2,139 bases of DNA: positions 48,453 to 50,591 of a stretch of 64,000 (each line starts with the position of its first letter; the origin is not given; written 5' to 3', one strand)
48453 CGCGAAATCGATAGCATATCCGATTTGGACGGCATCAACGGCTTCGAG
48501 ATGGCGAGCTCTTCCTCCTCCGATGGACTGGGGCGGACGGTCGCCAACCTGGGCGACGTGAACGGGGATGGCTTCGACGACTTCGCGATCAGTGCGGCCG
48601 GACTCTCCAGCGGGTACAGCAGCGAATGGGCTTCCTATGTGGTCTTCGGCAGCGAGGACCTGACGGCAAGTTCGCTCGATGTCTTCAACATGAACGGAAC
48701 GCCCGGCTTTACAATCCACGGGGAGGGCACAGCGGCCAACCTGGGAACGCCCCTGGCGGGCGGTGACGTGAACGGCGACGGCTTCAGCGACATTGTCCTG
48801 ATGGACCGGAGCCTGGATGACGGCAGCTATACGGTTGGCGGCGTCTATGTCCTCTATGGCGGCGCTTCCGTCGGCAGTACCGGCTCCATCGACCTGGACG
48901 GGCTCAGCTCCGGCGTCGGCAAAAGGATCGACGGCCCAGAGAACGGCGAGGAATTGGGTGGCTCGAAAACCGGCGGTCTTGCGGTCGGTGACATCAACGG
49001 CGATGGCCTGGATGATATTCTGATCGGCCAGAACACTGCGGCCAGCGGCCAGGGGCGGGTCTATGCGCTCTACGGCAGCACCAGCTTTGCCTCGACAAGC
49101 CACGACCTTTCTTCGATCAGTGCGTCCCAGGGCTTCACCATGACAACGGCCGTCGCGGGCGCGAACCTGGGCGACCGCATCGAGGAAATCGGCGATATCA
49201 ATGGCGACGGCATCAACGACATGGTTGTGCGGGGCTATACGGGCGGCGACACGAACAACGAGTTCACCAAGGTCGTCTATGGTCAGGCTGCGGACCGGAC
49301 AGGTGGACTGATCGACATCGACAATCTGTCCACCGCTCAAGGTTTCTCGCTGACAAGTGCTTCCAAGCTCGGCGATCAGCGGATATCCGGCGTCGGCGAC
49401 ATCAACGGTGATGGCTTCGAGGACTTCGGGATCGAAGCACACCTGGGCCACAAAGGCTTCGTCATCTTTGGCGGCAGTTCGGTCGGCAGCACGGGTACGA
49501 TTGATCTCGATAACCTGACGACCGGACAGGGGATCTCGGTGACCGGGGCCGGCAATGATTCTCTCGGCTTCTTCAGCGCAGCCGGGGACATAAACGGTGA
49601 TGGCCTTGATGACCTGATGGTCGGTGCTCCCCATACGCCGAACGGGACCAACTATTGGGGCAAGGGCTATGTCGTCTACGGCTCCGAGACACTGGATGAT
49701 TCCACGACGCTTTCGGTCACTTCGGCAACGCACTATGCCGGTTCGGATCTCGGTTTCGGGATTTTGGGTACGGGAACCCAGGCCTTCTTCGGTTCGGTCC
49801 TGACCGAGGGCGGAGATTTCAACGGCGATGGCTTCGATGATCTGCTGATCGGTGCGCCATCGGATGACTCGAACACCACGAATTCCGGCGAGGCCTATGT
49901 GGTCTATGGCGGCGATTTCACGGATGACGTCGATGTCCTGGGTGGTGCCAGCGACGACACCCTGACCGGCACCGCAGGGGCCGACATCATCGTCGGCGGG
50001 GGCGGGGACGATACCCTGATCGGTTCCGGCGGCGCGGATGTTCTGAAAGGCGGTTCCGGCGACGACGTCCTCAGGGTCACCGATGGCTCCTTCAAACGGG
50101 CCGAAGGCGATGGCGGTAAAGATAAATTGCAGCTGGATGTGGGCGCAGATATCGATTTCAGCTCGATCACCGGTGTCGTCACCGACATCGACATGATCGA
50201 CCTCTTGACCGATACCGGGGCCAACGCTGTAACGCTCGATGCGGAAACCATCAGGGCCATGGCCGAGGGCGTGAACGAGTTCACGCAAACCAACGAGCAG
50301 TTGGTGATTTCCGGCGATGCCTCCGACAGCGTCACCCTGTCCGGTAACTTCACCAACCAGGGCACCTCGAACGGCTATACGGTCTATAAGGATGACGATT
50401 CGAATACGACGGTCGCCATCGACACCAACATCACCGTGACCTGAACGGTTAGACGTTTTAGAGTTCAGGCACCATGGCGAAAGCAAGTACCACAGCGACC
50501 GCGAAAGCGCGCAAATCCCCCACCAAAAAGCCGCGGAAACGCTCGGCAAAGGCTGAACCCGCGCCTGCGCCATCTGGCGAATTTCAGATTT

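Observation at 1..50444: A single ORF of more than 16,805 codons, still open at the window edge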

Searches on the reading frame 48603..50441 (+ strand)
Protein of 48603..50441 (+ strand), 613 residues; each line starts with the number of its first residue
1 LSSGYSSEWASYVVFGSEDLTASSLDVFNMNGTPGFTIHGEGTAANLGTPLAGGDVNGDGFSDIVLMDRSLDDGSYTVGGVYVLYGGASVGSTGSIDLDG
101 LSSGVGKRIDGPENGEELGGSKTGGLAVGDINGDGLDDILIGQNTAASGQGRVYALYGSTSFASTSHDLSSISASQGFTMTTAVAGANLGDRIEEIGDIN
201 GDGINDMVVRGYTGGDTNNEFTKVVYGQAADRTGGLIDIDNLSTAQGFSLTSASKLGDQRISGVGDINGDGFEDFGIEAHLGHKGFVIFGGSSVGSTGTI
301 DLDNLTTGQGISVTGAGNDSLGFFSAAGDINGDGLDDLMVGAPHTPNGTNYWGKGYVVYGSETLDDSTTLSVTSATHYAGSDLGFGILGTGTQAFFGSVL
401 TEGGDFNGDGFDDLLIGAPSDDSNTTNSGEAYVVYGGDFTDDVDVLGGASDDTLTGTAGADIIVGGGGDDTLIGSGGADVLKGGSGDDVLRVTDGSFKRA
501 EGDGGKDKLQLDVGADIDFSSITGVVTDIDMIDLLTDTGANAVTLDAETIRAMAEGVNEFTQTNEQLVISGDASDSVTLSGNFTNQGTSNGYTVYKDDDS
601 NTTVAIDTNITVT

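Call 26: find_homologous_proteins(query=window:48603-50441:+)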
Query window:48603-50441:+ (613 aa): 6192 proteins with E <= 0.001 among 8000 candidates; the best 120 are listed.
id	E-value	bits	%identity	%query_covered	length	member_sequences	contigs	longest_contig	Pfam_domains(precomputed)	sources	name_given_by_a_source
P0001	5.6e-121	423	36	69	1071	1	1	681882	PF01839.30,PF14312.13,PF13517.13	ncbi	-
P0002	1.0e-119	419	30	67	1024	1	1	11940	PF01839.30,PF14312.13,PF24574.4,PF13517.13,PF21483.3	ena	-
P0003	9.3e-118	413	33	98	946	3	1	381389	PF01839.30,PF13517.13,PF00353.26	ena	-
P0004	1.5e-111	392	37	99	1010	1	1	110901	PF01839.30,PF14312.13,PF13517.13,PF00353.26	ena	-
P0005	8.8e-111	390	36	69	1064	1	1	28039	PF01839.30,PF14312.13,PF13517.13,PF00353.26,PF21955.1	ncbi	ncbi:MAG: hypothetical protein WCO04_01150, partial [Pseudomonadota bacterium]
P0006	5.1e-108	380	33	77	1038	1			PF01839.30,PF14312.13,PF13517.13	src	-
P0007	1.2e-105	373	35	71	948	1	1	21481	PF01839.30,PF14312.13,PF13517.13,PF21955.1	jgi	jgi:hypothetical protein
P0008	3.9e-104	368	33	99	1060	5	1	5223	PF01839.30,PF13517.13,PF00353.26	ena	-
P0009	2.9e-99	352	34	98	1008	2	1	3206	PF01839.30,PF13517.13,PF00353.26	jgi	jgi:hypothetical protein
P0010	6.4e-98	347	33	98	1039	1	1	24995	PF01839.30,PF14312.13,PF13517.13,PF00353.26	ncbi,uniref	ncbi:integrin alpha [Nitrosomonas sp.]|uniref:beta strand repeat-containing protein n=1 Tax=Nitrosom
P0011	1.2e-96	343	36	99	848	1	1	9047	PF01839.30,PF14312.13,PF00353.26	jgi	jgi:hypothetical protein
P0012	1.4e-95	339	35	93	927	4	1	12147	PF01839.30,PF14312.13,PF13517.13,PF00353.26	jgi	jgi:hypothetical protein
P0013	7.0e-95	337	37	94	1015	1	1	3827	PF01839.30,PF13517.13,PF00353.26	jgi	jgi:hypothetical protein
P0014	1.1e-94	336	34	91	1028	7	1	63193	PF01839.30,PF13517.13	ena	-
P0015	1.4e-94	336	36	98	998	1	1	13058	PF01839.30,PF13517.13,PF00353.26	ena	-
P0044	6.8e-85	304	35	99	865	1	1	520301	PF01839.30,PF13517.13,PF00353.26,PF11022.14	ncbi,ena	-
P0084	5.8e-77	278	33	100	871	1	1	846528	PF01839.30,PF13517.13,PF00353.26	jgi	jgi:hypothetical protein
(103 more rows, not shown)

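Call 68: find_encoding_contigs(protein=P0004, flank=10000, max_places=2)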
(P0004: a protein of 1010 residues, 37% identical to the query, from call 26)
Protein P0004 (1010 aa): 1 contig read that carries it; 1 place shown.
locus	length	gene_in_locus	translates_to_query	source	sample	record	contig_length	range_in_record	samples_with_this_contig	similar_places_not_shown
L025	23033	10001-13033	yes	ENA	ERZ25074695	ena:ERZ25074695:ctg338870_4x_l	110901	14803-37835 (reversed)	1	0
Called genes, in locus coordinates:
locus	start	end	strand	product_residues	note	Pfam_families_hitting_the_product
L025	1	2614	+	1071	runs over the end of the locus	PF07660:STN (faint), PF07715:Plug, PF00593:TonB_dep_Rec_b-barrel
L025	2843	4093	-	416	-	-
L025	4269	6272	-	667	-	PF00486:Trans_reg_C, PF17874:TPR_MalT (weak)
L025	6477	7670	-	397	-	PF00041:fn3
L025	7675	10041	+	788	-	PF00353:HemolysinCabind, PF01839:FG-GAP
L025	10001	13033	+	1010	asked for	PF13517:FG-GAP_3 (faint), PF01839:FG-GAP (weak), PF14312:FG-GAP_2 (faint), PF01839:FG-GAP, PF00353:HemolysinCabind, PF01839:FG-GAP, PF00353:HemolysinCabind (weak)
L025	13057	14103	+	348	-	PF16261:DUF4915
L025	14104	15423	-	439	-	PF25917:BSH_RND, PF25973:BSH_CzcB (faint), PF25984:BSH_YknX (weak), PF25994:HH_AprE, PF26002:Beta-barrel_AprE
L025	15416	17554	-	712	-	PF03412:Peptidase_C39 (faint), PF00664:ABC_membrane, PF00005:ABC_tran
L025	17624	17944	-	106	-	PF09413:DUF2007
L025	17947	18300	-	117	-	-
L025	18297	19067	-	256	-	PF03328:HpcH_HpaI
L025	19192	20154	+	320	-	PF00493:MCM (weak), PF20030:bpMoxR, PF07726:AAA_3, PF07728:AAA_5, PF17863:AAA_lid_2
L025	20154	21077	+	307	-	PF01882:DUF58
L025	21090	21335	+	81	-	PF14316:DUF4381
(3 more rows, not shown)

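Call 69: find_encoding_contigs(protein=P0003, flank=10000, max_places=2)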
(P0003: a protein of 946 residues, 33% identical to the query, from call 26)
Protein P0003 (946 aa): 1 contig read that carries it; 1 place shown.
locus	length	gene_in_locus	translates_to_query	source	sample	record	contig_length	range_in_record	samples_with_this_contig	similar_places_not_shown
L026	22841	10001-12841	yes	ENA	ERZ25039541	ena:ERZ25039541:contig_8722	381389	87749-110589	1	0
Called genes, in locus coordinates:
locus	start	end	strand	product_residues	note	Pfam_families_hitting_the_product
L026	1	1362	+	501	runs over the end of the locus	-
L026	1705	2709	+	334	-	PF00795:CN_hydrolase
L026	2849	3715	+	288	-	PF03417:AAT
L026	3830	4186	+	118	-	PF19649:DUF6152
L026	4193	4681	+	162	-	PF20349:DUF6644 (weak)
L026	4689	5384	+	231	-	PF00300:His_Phos_1 (weak)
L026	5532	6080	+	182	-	-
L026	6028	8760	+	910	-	PF00353:HemolysinCabind, PF13517:FG-GAP_3 (faint), PF01839:FG-GAP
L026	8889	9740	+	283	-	PF01839:FG-GAP (weak)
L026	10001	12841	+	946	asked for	PF01839:FG-GAP, PF13517:FG-GAP_3 (faint), PF01839:FG-GAP, PF00353:HemolysinCabind (weak), PF01839:FG-GAP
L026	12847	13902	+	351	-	PF16261:DUF4915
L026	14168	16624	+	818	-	PF02310:B12-binding, PF04055:Radical_SAM, PF13282:DUF4070, PF11860:Muramidase, PF01471:PG_binding_1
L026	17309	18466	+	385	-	PF01593:Amino_oxidase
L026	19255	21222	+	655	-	PF13506:Glyco_transf_21, PF13641:Glyco_tranf_2_3, PF00535:Glycos_transf_2, PF13632:Glyco_trans_2_3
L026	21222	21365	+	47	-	-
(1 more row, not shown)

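Call 70: find_encoding_contigs(protein=P0044, flank=10000, max_places=2)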
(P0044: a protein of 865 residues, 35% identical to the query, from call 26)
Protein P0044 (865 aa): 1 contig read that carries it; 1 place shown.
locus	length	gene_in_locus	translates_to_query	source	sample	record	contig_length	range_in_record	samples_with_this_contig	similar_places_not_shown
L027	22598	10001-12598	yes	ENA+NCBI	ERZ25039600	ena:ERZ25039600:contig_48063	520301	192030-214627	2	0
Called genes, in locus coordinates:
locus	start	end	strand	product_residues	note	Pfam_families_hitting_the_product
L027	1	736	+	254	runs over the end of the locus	PF00206:Lyase_1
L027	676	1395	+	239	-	PF00206:Lyase_1, PF10415:FumaraseC_C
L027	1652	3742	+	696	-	PF00009:GTP_EFTU, PF22042:EF-G_D2, PF03144:GTP_EFTU_D2, PF14492:EFG_III, PF16658:RF3_C (weak), PF03764:EFG_IV, PF00679:EFG_C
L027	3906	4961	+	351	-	PF16261:DUF4915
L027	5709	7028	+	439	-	-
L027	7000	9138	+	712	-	PF03704:BTAD (faint), PF13424:TPR_12 (faint), PF13428:TPR_14 (faint), PF14559:TPR_19 (faint), PF13429:TPR_15, PF13432:TPR_16 (weak), PF00515:TPR_1 (weak), PF07719:TPR_2 (weak), +6 more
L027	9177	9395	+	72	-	-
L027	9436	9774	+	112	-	PF08281:Sigma70_r4_2 (weak)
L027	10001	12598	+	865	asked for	PF13517:FG-GAP_3 (faint), PF01839:FG-GAP (weak), PF11022:ATP19 (faint), PF01839:FG-GAP, PF00353:HemolysinCabind, PF01839:FG-GAP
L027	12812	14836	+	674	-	PF01839:FG-GAP, PF00353:HemolysinCabind (weak), PF20009:GEVED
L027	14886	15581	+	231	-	-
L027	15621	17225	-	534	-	PF13432:TPR_16 (weak), PF16655:PhoD_N, PF25077:DUF7800, PF09423:PhoD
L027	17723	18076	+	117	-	-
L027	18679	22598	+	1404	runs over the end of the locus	PF13620:CarboxypepD_reg (weak), PF17210:SdrD_B, PF17803:Cadherin_4 (weak), PF17892:Cadherin_5, PF17963:Big_9, PF01457:Peptidase_M8 (weak)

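Call 71: find_encoding_contigs(protein=P0084, flank=10000, max_places=2)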
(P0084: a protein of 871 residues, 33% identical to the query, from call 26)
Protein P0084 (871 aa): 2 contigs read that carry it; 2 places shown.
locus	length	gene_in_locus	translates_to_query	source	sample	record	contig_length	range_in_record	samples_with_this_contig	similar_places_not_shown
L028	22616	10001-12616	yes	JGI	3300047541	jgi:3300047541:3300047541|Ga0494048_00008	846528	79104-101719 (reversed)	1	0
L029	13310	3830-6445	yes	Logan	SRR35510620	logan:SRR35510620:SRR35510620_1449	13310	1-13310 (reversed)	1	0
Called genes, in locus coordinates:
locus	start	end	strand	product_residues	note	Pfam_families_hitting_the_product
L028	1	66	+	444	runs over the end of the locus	PF02624:YcaO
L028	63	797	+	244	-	PF07812:TfuA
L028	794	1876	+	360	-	-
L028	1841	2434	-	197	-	PF03232:COQ7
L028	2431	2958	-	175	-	PF02600:DsbB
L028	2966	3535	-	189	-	PF09335:VTT_dom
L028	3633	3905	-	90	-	PF06233:Usg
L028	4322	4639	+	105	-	PF00166:Cpn10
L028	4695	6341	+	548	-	PF00118:Cpn60_TCP1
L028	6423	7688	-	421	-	PF00753:Lactamase_B (weak)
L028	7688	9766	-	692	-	PF00082:Peptidase_S8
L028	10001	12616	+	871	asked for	PF00353:HemolysinCabind, PF01839:FG-GAP, PF13517:FG-GAP_3 (weak), PF01839:FG-GAP, PF00353:HemolysinCabind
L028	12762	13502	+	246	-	PF13428:TPR_14 (faint), PF13174:TPR_6 (faint), PF14559:TPR_19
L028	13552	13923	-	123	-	-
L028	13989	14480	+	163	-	PF00583:Acetyltransf_1, PF13673:Acetyltransf_10, PF13508:Acetyltransf_7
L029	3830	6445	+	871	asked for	PF00353:HemolysinCabind, PF01839:FG-GAP, PF13517:FG-GAP_3 (weak), PF01839:FG-GAP, PF00353:HemolysinCabind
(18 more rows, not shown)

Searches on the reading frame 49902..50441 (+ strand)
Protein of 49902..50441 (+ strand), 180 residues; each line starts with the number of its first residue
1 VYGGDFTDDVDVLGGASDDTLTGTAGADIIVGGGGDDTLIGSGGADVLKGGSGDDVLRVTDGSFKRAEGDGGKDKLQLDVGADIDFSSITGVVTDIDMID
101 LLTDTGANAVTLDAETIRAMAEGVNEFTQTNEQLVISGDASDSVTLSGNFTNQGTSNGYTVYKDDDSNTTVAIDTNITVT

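Call 75: search_protein_families(library=ncbifam, proteins=[window:49902-50441:+], max_evalue=1)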
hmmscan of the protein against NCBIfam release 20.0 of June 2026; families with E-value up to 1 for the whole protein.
window:49902-50441:+ (180 aa): 7 families
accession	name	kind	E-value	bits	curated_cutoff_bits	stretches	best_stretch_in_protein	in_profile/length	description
NF033943.0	RTX_toxin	subfamily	8.6e-10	37.4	1000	1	2-114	745-855/930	RTX family hemolysin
NF046115.1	Ca_rpt_SMc04171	equivalog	2.5e-07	30.2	625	1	3-152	282-435/574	SMc04171 family calcium-binding repeat protein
NF035945.1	Zn_serralysin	subfamily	2.4e-05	23.7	500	1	12-109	322-421/462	serralysin family metalloprotease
NF050046.1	PueAB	exception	3.2e-05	22.5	670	2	12-60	372-420/616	polyurethane esterase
NF033203.1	entero_EhxA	exception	0.00035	18.8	2000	1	10-84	757-830/997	enterohemolysin EhxA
NF053766.1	ZapA_metallo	exception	0.0019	17.3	940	1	12-109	333-426/483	ZapA family metalloprotease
NF052454.1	BtaGlycanEglC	equivalog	0.0054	15.7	700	1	12-61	112-163/459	endo-1,3-1,4-beta-glycanase EglC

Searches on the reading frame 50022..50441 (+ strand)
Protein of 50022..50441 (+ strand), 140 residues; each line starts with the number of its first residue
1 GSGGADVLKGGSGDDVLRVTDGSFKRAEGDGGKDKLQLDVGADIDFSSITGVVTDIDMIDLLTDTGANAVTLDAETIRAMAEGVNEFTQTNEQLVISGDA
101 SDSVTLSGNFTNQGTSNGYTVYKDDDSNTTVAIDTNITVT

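Call 56: search_protein_families(library=pfam, proteins=[window:50022-50441:+], max_evalue=5)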
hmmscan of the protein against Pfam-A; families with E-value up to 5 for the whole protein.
window:50022-50441:+ (140 aa): 3 families
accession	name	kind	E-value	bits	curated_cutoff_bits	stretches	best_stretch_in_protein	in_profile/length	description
PF00353.25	HemolysinCabind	-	0.0054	17.1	23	1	1-18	11-28/36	RTX calcium-binding nonapeptide repeat (4 copies)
PF14289.11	DUF4369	-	0.064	14.3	25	1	105-135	2-30/91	Domain of unknown function (DUF4369)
PF19813.4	DUF6296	-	0.12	12.8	27.2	1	110-136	28-54/78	Family of unknown function (DUF6296)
